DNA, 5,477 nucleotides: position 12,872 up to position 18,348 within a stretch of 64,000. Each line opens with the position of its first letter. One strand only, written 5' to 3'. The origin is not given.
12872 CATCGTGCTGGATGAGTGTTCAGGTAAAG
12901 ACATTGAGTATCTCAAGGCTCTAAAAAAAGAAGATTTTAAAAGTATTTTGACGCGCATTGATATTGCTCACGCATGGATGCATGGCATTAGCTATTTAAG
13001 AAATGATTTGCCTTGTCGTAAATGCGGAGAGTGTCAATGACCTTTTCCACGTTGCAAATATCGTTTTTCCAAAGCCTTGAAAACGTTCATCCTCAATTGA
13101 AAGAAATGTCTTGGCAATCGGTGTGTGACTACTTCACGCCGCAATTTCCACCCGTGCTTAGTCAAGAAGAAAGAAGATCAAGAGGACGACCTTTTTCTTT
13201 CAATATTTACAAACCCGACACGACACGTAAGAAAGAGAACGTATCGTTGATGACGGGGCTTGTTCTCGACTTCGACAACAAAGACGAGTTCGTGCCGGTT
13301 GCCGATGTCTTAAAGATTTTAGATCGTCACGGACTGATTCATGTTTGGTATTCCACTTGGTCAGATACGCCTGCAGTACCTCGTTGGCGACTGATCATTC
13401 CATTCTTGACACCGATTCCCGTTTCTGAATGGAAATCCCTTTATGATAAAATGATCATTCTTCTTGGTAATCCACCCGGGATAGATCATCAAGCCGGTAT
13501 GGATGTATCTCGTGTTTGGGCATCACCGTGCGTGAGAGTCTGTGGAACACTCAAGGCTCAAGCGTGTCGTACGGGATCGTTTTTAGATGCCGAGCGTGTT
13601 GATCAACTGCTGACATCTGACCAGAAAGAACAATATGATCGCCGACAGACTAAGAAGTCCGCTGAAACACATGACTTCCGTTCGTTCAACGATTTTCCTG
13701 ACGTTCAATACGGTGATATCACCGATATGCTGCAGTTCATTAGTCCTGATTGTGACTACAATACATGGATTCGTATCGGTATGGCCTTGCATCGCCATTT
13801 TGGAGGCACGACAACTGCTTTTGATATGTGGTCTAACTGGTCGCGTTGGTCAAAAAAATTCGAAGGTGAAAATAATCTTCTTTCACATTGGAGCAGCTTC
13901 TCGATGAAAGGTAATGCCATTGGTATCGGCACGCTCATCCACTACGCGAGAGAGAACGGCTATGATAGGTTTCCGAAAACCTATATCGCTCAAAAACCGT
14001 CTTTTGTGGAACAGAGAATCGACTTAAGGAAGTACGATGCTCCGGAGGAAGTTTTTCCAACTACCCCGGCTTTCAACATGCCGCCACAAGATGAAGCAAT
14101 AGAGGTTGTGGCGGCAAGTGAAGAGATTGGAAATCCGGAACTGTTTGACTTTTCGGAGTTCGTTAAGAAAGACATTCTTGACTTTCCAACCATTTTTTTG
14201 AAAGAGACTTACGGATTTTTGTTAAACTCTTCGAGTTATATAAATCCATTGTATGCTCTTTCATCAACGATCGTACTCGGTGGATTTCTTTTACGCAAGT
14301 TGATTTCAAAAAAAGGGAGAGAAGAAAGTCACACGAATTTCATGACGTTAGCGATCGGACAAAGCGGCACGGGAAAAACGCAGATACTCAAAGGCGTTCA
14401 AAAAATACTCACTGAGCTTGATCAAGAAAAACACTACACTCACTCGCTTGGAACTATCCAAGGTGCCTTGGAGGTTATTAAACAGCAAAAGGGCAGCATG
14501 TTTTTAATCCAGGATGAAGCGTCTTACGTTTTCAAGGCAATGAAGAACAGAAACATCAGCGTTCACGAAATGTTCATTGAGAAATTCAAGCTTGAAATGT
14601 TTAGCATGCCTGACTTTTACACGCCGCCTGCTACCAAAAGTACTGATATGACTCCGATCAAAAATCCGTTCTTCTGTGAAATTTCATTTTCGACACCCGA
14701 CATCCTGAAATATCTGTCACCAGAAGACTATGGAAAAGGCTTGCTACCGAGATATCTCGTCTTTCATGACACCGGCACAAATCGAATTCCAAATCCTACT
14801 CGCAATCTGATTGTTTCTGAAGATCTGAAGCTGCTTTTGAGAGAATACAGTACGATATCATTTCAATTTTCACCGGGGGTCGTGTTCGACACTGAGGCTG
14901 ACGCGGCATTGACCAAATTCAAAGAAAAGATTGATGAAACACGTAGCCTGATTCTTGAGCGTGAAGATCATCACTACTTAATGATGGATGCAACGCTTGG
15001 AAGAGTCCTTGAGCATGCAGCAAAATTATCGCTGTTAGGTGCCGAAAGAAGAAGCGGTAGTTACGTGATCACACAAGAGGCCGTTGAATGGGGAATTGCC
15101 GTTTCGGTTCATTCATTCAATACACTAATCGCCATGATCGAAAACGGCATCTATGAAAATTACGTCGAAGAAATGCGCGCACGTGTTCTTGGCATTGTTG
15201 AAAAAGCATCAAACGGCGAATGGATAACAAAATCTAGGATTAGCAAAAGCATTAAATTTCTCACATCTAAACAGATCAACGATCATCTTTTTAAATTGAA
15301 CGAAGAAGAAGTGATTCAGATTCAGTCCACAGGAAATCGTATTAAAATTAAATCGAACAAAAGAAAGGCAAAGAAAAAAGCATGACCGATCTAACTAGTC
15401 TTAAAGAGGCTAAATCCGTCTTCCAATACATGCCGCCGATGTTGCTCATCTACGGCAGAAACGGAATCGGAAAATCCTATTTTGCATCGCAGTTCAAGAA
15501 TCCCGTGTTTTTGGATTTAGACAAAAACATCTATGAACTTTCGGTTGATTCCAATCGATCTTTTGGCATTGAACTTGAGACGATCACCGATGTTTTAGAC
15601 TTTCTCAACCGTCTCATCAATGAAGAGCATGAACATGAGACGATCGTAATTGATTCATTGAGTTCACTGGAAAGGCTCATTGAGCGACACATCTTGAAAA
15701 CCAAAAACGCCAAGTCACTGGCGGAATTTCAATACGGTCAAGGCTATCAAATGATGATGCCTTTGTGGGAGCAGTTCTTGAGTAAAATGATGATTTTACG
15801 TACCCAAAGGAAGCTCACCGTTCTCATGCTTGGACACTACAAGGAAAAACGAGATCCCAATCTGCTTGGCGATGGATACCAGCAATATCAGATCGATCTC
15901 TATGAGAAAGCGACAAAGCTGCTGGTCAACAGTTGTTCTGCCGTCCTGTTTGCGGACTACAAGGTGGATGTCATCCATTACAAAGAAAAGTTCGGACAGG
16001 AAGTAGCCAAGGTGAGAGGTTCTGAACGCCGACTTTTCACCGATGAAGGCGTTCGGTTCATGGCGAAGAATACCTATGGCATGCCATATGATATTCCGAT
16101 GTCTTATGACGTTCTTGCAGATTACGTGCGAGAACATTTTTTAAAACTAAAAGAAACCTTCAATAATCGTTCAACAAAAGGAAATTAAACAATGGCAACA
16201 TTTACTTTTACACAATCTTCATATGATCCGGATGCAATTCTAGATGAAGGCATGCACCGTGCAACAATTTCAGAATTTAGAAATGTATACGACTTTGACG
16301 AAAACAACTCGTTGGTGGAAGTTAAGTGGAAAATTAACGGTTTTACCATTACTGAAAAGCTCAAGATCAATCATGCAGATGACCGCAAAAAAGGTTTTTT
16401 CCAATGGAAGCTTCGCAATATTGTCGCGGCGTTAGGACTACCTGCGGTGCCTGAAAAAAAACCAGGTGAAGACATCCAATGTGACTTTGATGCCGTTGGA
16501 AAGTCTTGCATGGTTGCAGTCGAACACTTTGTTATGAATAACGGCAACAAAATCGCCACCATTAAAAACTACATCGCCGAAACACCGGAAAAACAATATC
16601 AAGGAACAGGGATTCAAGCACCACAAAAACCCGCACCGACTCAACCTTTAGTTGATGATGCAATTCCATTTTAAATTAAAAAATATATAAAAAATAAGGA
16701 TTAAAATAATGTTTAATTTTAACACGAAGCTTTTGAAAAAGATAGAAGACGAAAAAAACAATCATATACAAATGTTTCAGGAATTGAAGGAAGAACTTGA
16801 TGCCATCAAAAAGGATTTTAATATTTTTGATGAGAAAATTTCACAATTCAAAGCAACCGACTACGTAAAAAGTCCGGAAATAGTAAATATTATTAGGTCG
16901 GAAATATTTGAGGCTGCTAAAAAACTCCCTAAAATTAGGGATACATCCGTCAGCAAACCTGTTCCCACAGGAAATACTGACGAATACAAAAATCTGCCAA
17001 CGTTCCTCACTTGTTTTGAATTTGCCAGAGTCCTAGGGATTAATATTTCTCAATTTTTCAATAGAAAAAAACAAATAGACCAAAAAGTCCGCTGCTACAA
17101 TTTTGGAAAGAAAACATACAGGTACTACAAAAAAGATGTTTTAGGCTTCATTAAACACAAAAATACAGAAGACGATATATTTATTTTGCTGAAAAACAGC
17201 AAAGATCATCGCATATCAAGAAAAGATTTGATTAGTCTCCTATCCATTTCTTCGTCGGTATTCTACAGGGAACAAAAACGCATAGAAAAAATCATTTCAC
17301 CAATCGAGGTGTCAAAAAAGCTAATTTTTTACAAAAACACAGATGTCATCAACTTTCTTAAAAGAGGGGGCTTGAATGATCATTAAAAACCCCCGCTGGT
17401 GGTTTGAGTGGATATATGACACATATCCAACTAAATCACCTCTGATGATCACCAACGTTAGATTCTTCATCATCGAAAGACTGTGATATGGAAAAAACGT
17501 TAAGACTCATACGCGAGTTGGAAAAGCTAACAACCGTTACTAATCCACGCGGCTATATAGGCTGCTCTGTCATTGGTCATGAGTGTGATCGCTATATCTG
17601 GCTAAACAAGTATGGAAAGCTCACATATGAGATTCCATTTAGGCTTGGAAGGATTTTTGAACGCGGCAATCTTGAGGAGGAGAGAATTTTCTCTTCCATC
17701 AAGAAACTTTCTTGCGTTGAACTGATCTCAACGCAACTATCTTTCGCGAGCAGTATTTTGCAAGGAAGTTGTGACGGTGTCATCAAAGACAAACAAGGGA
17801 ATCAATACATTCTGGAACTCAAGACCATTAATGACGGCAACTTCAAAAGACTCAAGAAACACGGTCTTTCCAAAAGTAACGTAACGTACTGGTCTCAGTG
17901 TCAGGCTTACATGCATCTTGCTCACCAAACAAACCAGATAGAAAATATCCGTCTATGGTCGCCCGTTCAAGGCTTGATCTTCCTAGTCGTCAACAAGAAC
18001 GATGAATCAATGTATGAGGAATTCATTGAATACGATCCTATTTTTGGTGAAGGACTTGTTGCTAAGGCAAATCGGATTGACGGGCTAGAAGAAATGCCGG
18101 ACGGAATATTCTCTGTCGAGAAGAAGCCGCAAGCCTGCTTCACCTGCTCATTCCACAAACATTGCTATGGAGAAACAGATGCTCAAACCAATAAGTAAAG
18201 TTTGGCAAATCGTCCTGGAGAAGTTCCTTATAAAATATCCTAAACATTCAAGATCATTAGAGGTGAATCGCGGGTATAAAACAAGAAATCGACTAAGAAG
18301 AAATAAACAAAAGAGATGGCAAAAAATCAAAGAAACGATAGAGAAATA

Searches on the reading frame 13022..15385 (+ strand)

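Call 93: search_protein_families(library=pfam, proteins=[window:13022-15385:+], max_evalue=0.001)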
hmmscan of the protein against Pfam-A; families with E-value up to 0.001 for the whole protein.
window:13022-15385:+ (787 aa): 1 family
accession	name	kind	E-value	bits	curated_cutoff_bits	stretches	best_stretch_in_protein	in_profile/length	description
PF08707.16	PriCT_2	-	7.2e-20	71.6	22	1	233-309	1-77/77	Primase C terminal 2 (PriCT-2)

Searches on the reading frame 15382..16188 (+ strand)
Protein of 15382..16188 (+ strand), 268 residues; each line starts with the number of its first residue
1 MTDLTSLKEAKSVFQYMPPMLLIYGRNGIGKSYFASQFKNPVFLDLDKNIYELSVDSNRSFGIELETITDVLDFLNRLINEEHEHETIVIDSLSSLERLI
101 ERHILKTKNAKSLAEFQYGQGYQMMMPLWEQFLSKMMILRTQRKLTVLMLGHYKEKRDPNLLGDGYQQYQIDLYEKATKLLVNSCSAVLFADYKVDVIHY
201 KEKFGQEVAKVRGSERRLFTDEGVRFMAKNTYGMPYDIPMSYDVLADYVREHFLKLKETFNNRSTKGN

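Call 93: search_protein_families(library=pfam, proteins=[window:15382-16188:+], max_evalue=0.001)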
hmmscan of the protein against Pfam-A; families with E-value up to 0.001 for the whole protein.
window:15382-16188:+ (268 aa): 2 families
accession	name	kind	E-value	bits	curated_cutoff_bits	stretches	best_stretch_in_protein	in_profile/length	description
PF13479.12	AAA_24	-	6.1e-34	118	27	1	18-232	2-195/195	AAA domain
PF13173.12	AAA_14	-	0.0006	20.3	27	0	19-98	3-76/129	AAA domain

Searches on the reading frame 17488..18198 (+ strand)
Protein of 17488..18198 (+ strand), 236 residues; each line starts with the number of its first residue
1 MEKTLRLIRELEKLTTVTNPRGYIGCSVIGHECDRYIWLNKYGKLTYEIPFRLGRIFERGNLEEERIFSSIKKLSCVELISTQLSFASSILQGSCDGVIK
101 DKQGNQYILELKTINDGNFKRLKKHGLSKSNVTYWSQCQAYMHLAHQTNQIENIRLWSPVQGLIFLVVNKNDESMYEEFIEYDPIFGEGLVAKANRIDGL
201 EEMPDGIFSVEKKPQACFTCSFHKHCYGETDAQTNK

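Call 93: search_protein_families(library=pfam, proteins=[window:17488-18198:+], max_evalue=0.001)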
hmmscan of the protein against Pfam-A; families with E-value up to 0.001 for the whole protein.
window:17488-18198:+ (236 aa): 2 families
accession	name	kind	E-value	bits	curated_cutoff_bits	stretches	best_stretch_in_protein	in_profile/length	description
PF12705.13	PDDEXK_1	-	1.1e-05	25.9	22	1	79-226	112-246/247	PD-(D/E)XK nuclease superfamily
PF09588.16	YqaJ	-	0.00024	21.9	22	1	87-145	86-147/150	YqaJ-like viral recombinase domain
